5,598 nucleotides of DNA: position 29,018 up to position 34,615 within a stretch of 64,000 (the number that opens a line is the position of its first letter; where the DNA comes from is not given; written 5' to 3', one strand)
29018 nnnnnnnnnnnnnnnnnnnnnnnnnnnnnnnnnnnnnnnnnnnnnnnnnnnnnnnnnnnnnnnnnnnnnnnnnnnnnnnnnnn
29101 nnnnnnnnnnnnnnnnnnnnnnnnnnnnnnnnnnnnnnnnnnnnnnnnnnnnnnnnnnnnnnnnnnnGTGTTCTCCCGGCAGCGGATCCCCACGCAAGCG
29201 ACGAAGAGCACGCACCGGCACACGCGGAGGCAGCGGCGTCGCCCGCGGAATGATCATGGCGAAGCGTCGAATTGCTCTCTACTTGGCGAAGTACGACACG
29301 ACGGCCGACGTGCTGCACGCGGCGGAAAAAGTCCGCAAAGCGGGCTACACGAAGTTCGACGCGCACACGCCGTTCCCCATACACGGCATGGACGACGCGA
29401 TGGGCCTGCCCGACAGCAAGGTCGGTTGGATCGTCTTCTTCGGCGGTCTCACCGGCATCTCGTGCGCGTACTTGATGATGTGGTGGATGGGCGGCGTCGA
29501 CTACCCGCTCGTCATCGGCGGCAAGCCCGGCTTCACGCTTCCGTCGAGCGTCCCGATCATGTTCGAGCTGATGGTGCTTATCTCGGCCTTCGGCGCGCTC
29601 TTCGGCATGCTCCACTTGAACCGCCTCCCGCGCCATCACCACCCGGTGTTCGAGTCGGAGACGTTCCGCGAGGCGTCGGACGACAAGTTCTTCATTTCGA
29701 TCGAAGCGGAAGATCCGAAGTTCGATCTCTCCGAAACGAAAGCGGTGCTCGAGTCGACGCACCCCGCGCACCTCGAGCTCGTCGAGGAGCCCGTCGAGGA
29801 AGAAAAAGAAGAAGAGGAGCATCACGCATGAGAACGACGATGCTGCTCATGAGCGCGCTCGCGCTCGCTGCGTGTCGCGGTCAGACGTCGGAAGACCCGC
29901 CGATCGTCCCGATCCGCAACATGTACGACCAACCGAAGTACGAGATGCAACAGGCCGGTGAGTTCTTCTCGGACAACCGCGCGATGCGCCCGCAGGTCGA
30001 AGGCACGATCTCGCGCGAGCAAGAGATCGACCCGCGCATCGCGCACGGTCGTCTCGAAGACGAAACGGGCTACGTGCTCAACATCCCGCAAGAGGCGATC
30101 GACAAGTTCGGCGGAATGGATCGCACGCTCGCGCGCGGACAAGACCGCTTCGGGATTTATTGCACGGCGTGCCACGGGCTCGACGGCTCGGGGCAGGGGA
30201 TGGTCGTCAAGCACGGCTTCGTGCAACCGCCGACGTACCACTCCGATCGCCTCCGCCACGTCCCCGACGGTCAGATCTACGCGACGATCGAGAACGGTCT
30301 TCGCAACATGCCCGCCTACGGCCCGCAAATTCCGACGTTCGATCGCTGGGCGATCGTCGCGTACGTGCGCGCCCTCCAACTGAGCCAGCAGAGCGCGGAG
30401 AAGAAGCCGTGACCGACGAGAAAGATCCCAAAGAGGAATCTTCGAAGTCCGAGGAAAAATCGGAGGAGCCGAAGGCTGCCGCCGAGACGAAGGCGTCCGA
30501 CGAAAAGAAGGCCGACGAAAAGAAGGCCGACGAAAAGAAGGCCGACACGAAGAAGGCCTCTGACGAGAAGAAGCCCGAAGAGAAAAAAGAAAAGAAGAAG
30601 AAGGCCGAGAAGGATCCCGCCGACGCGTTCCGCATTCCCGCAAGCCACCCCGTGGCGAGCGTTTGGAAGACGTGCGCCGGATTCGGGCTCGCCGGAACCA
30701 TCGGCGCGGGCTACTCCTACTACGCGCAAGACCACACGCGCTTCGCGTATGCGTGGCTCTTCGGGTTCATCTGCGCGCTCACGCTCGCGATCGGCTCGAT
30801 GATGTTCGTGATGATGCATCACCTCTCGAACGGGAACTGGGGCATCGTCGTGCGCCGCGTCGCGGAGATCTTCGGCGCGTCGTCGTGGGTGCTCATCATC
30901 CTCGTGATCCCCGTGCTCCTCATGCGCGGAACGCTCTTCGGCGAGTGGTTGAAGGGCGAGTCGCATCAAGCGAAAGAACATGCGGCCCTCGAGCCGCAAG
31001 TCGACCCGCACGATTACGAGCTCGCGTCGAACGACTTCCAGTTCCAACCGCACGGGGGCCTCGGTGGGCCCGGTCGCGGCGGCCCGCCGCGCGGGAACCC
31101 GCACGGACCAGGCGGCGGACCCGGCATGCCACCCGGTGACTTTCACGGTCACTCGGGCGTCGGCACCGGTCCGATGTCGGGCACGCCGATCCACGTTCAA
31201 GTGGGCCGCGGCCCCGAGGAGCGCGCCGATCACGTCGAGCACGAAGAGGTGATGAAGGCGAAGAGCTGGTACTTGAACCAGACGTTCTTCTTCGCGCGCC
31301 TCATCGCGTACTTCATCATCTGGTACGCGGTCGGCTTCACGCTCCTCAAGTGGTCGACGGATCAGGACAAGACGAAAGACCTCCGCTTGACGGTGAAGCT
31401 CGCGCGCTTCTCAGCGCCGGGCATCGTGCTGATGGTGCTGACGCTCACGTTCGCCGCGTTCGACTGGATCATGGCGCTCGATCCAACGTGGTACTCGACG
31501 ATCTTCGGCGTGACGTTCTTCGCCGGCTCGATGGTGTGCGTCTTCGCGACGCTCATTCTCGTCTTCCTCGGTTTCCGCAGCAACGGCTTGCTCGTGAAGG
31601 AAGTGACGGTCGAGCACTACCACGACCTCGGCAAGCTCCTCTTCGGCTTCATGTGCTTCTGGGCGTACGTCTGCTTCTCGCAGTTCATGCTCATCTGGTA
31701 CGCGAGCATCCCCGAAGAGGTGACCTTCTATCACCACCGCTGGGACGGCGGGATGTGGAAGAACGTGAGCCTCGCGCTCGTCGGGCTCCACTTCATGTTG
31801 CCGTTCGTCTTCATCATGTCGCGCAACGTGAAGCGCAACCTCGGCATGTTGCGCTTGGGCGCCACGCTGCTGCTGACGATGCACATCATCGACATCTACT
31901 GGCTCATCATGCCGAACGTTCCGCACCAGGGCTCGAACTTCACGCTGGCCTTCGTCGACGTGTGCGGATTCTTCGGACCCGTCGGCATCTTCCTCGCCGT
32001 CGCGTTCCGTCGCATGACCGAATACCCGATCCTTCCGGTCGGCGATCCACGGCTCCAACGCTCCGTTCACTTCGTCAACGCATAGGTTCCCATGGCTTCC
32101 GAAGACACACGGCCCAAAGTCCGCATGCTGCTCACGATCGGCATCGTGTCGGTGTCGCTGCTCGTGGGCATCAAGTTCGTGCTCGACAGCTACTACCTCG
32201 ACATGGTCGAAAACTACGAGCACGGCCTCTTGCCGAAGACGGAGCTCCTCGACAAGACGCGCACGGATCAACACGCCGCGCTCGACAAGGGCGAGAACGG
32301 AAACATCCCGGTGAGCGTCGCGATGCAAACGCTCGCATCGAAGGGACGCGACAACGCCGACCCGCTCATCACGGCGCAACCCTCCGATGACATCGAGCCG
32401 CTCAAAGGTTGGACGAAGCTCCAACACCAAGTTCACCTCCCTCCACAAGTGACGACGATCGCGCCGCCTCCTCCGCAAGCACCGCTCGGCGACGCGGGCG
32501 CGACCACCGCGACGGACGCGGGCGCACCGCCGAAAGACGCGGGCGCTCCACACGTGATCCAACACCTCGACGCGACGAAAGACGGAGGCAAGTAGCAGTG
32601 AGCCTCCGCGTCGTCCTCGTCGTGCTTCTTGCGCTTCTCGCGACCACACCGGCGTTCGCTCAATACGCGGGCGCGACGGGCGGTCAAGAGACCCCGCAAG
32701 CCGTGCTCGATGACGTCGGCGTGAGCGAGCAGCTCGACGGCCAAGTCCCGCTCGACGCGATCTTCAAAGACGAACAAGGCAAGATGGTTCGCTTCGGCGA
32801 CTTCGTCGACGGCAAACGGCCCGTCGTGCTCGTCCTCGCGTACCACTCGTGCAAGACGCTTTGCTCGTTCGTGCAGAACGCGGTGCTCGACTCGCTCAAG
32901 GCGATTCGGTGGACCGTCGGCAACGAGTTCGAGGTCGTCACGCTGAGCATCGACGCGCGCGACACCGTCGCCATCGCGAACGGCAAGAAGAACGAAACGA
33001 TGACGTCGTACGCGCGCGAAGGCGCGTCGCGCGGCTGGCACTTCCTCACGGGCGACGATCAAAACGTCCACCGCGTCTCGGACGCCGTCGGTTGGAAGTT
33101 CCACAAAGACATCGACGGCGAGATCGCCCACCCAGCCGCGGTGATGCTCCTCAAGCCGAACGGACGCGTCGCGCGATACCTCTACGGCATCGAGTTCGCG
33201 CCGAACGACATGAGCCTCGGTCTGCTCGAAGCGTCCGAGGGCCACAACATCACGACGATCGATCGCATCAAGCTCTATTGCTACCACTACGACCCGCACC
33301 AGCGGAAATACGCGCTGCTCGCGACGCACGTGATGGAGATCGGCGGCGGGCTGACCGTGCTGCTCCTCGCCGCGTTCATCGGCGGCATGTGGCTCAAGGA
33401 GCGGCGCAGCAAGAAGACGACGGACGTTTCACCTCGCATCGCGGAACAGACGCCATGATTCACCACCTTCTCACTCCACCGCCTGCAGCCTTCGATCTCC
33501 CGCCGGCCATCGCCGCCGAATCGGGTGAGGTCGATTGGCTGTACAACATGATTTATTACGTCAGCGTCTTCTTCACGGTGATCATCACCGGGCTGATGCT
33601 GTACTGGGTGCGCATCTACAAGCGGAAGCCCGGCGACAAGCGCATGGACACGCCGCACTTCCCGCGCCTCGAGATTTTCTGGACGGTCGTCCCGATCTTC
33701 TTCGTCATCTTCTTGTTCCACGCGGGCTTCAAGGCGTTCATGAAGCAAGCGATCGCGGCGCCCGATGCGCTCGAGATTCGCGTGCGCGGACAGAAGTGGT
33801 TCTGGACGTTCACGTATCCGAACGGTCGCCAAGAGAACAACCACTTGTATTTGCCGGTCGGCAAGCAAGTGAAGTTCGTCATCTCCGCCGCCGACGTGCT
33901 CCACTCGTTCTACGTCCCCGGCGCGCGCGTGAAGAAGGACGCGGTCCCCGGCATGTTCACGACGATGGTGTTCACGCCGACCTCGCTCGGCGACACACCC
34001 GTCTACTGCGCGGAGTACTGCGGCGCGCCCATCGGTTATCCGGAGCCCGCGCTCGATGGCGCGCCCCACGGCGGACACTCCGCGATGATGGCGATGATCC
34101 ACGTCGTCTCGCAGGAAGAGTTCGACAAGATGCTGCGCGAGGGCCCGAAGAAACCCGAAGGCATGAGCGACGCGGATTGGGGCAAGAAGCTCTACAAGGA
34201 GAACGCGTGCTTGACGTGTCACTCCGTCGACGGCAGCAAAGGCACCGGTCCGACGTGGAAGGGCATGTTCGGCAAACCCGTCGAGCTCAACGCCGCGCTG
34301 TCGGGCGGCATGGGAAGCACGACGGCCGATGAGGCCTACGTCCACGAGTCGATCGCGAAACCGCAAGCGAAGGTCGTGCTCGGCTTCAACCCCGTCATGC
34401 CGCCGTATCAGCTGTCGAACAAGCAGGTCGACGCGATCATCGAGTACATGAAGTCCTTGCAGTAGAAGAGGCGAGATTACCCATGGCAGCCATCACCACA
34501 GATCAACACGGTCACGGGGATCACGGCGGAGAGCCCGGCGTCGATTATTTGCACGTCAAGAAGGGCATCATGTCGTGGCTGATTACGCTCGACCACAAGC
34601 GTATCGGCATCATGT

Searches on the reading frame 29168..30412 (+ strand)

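Call 5: search_protein_families(library=pfam, proteins=[window:29168-30412:+], max_evalue=0.01)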
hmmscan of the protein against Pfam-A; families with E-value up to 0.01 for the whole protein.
window:29168-30412:+ (414 aa): 2 families
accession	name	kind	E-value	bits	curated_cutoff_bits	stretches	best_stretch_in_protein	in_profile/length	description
PF13442.11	Cytochrome_CBB3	-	1.7e-12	47.9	27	1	321-400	3-68/68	Cytochrome C oxidase, cbb3-type, subunit III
PF00034.26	Cytochrom_C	-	9e-05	24.2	21.3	1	322-403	2-89/90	Cytochrome c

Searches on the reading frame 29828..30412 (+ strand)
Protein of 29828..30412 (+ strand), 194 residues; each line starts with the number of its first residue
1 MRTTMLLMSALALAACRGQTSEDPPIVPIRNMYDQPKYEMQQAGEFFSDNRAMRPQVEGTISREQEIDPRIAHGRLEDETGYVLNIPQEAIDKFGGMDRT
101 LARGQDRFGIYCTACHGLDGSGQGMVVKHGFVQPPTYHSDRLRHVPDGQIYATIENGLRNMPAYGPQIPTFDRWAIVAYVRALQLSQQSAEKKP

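Call 12: search_protein_families(library=ncbifam, proteins=[window:29828-30412:+], max_evalue=0.01)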
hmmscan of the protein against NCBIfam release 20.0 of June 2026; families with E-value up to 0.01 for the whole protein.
window:29828-30412:+ (194 aa): 6 families
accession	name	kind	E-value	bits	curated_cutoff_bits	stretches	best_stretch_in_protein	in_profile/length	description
NF011054.0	PRK14486.1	equivalog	1e-09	38.3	447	1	93-184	207-291/294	putative bifunctional cbb3-type cytochrome c oxidase subunit II/cytochrome c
NF050122.1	bc1_QcrC_actin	exception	1.1e-07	31.5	200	1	98-188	133-216/253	cytochrome bc1 complex diheme cytochrome c subunit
TIGR00782.1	ccoP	equivalog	1.8e-05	24.2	179.95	1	100-189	106-198/285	cytochrome-c oxidase, cbb3-type subunit III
NF045930.1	Cytc6PetJCyano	equivalog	0.0033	17.3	135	1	101-180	28-102/110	cytochrome c6 PetJ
NF045774.1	cytochro_C551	exception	0.0044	17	118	0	4-24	7-27/110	cytochrome c551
TIGR04494.1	c550_PedF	equivalog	0.0072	16.2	122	0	98-182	48-129/133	cytochrome c-550 PedF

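Call 78: search_solved_structures(query=window:29828-30412:+, max_evalue=0.001)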
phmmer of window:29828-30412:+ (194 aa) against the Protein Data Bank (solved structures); distinct sequences matched with E-value up to 0.001: 15.
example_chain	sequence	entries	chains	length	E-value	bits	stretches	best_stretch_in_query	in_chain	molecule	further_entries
6f0k_E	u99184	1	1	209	2.3e-48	167.5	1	7-189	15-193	Quinol:cytochrome c oxidoreductase monoheme cytochrome subunit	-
6lod_E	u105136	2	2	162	8.1e-30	106.9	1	31-185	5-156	Cytochrome c domain-containing protein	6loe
8k9e_E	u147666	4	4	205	8.2e-25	90.6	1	30-189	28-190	Cytochrome c domain-containing protein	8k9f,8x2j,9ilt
6btm_E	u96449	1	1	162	1.1e-13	54.3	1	29-184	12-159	Alternative Complex III subunit E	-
6h5l_B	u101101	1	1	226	9.9e-08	34.9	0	103-177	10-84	Conserved hypothetical cytochrome protein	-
9wcx_U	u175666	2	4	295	7.9e-06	28.7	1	97-183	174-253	Cytochrome bc1 complex cytochrome c subunit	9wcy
6hwh_M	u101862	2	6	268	1.1e-05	28.2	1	100-182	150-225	Cytochrome bc1 complex cytochrome c subunit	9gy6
8ovc_O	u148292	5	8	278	1.3e-05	28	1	100-182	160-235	Cytochrome bc1 complex cytochrome c subunit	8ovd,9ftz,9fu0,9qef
6adq_C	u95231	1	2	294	1.3e-05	28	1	99-182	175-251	Cytochrome bc1 complex cytochrome c subunit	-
7rh5_O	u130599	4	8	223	1.8e-05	27.5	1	100-182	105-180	Cytochrome bc1 complex cytochrome c subunit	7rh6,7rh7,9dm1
8snh_G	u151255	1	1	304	3.5e-05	26.6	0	101-180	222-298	Cbb3-type cytochrome c oxidase subunit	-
7q21_C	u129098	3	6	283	4.2e-05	26.3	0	99-183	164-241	Cytochrome bc1 complex cytochrome c subunit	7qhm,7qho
8hcr_C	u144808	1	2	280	0.00011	25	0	82-185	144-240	Cytochrome bc1 complex cytochrome c subunit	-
7e1v_O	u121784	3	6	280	0.00011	25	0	82-185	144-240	Cytochrome bc1 complex cytochrome c subunit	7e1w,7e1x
7o38_A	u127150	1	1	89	0.0002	24.1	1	105-187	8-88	Cytochrome c-552 Ks_3357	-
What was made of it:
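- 29828..30412 (+): actE, monoheme lipoprotein cytochrome c (lipobox LAAC, CTACH). Matches 6F0K_E at E=2e-48 (call 78).
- On Alternative complex III (ACIII, Act): 6F0K_E at E=2e-48 (call 78).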

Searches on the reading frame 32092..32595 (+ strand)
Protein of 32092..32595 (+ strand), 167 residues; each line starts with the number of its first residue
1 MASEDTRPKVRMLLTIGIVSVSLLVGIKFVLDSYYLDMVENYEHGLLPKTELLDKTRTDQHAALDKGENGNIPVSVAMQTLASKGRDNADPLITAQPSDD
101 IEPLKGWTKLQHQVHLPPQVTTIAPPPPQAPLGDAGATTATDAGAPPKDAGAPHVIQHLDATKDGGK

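Call 5: search_protein_families(library=pfam, proteins=[window:32092-32595:+], max_evalue=0.01)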
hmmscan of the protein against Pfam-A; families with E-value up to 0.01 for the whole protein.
window:32092-32595:+ (167 aa): 0 families

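Call 12: search_protein_families(library=ncbifam, proteins=[window:32092-32595:+], max_evalue=0.01)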
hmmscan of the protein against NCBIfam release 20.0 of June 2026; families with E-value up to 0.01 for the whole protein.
window:32092-32595:+ (167 aa): 0 families

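Call 26: search_solved_structures(query=window:32092-32595:+, max_evalue=1)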
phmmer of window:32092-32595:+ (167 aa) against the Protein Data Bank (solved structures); distinct sequences matched with E-value up to 1: 0.

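Call 49: search_protein_families(library=pfam, proteins=[window:32092-32595:+], max_evalue=1)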
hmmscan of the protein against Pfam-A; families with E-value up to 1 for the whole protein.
window:32092-32595:+ (167 aa): 0 families

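Call 55: search_solved_structures(query=A1, max_evalue=10, show_alignments=3)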
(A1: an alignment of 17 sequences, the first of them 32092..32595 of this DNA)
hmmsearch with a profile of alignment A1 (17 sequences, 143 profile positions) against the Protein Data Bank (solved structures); distinct sequences matched with E-value up to 10: 18.
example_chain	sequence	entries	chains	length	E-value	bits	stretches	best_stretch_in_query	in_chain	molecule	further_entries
8k9e_G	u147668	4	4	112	4.2e-08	36.5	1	21-111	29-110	Uncharacterized protein | hypothetical protein | ActG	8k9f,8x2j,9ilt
5sv0_B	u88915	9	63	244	0.12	15.6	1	12-71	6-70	Biopolymer transport protein ExbB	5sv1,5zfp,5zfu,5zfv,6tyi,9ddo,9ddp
7yhl_A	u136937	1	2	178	0.9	12.7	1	56-101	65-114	CRISPR system ring nuclease SSO2081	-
8htw_A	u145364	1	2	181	0.95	12.7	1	56-101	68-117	CRISPR system ring nuclease SSO2081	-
7ygl_A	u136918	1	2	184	0.96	12.6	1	56-101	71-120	CRISPR system ring nuclease SSO2081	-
7ygh_A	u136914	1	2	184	0.96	12.6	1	56-101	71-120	CRISPR system ring nuclease SSO2081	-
7e5n_A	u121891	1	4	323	1.3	12.2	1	25-75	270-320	Tumor-associated calcium signal transducer 2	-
1us7_B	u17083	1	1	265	1.8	11.8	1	65-112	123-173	HSP90 CO-CHAPERONE CDC37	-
9ayg_A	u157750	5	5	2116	2.1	11.5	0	28-69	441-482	Voltage-dependent T-type calcium channel subunit alpha-1H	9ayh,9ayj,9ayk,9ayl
6kzp_A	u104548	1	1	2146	3.4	10.9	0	34-75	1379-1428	Voltage-dependent T-type calcium channel subunit alpha-1G,Voltage-dependent T-type calcium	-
7uhf_A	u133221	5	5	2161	3.5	10.8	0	20-72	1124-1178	Voltage-dependent L-type calcium channel subunit alpha-1D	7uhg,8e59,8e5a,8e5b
5fwk_E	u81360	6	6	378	3.9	10.7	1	65-112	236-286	HSP90 CO-CHAPERONE CDC37 | Hsp90 co-chaperone Cdc37, N-terminally processed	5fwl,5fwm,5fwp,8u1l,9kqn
6kzo_A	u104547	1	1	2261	4.1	10.6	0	34-75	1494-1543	Voltage-dependent T-type calcium channel subunit alpha-1G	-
8tm9_A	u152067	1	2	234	4.3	10.5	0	35-83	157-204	D_3_633_8x peptide bound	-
8tlp_A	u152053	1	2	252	5.6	10.2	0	35-83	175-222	D_3_633_8x, no peptide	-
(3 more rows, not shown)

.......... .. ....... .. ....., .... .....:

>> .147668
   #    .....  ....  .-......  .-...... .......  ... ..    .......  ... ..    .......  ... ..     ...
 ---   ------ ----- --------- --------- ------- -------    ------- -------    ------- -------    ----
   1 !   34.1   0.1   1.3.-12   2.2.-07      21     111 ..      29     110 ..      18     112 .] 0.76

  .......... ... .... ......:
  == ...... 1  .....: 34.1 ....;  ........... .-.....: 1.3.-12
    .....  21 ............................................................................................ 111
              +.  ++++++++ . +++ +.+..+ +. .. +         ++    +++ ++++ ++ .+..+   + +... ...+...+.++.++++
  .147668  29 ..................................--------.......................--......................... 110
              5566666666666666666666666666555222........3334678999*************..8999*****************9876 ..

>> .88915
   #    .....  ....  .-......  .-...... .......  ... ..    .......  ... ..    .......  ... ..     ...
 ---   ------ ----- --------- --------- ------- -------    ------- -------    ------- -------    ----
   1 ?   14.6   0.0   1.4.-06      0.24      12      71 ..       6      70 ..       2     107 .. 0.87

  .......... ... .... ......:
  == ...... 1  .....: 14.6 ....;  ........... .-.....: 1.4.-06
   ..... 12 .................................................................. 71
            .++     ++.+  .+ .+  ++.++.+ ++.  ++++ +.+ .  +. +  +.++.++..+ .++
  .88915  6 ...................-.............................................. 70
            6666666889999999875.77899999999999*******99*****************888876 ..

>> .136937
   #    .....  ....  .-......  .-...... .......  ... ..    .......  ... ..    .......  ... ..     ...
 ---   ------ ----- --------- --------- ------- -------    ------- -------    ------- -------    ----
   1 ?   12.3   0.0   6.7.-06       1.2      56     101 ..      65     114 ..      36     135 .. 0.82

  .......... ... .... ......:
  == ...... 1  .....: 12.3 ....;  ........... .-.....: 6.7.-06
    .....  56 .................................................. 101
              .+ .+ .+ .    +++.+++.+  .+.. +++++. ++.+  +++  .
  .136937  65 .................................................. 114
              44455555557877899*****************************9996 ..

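Call 60: search_solved_structures(query=A3, max_evalue=10)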
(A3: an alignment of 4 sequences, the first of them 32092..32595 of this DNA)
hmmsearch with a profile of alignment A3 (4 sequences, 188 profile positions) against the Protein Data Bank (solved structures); distinct sequences matched with E-value up to 10: 1.
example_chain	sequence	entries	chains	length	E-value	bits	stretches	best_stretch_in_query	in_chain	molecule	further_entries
5oql_k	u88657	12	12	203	0.81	12.8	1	145-184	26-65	Fcf2 | Fcf2 pre-rRNA processing C-terminal domain-containing protein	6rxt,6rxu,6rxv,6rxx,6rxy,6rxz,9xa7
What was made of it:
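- On Alternative complex III (ACIII, Act): The direct A3-to-PDB search was not significant (call 60).
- The direct match of orf167's own family to the PDB ActG chain was not significant (call 60).
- Tried and rejected: Direct PDB searches with orf167 (call 26) and with its 4-member family profile (call 60) found no ActG.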

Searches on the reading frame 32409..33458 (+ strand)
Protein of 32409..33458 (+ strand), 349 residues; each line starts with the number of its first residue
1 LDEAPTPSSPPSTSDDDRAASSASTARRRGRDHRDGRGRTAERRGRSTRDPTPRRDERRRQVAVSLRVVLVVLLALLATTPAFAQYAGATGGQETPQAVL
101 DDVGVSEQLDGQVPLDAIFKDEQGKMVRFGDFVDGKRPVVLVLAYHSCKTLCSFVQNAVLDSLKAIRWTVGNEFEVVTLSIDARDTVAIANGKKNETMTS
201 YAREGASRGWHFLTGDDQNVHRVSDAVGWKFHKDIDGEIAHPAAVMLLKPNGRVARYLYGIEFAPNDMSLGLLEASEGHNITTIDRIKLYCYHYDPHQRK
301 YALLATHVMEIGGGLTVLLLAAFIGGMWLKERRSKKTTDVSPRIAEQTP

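Call 6: search_protein_families(library=pfam, proteins=[window:32409-33458:+], max_evalue=0.01)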
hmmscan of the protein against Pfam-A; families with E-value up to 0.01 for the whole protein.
window:32409-33458:+ (349 aa): 1 family
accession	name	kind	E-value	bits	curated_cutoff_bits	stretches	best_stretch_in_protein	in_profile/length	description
PF02630.20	SCO1-SenC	-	1.9e-06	28.3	22.8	1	121-254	8-134/134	SCO1/SenC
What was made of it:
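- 32598..33458 (+): sco1/senC (CuA copper chaperone), GTG start, CKTLC motif with a His about 88 residues downstream, and a C-terminal TM helix. PF02630 scores 28.3 bits against a cut-off of 22.8 (call 6).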

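Call 12: search_protein_families(library=ncbifam, proteins=[window:32592-33458:+], max_evalue=0.01)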
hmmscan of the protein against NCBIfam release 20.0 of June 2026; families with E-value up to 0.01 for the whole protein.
window:32592-33458:+ (288 aa): 0 families

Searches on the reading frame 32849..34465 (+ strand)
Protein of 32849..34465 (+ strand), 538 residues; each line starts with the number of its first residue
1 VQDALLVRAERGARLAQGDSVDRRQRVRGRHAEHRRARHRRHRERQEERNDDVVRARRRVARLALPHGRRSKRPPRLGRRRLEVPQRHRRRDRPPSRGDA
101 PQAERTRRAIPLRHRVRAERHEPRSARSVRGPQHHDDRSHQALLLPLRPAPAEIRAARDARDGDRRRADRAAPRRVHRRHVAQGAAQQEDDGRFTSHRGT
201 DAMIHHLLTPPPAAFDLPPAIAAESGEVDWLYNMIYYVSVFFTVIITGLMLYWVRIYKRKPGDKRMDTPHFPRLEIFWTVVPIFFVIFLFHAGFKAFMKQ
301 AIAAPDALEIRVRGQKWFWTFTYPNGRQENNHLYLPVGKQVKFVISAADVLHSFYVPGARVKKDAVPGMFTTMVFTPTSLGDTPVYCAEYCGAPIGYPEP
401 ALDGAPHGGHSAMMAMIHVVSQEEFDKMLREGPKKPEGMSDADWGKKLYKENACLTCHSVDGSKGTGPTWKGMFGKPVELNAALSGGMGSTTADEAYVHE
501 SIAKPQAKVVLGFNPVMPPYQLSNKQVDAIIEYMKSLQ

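Call 6: search_protein_families(library=pfam, proteins=[window:32849-34465:+], max_evalue=0.01)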
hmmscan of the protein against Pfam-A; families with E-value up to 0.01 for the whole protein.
window:32849-34465:+ (538 aa): 4 families
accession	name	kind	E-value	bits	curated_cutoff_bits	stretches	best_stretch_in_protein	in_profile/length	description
PF00116.26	COX2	-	3.8e-13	49.8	22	1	330-393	45-108/120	Cytochrome C oxidase subunit II, periplasmic domain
PF00034.26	Cytochrom_C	-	1.7e-10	42.5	21.3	1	445-537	4-89/90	Cytochrome c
PF02790.20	COX2_TM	-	2e-06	28.3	22.8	1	212-289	3-81/88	Cytochrome C oxidase subunit II, transmembrane domain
PF13442.11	Cytochrome_CBB3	-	1.1e-05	26.2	27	1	442-534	3-68/68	Cytochrome C oxidase, cbb3-type, subunit III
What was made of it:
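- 33455..34465 (+): coxB, subunit II with a fused C-terminal cytochrome c domain (caa3 type). The CuA loop is CAEYCG-17 aa-HSAM. Pfam COX2, COX2_TM and Cytochrom_C (call 6).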
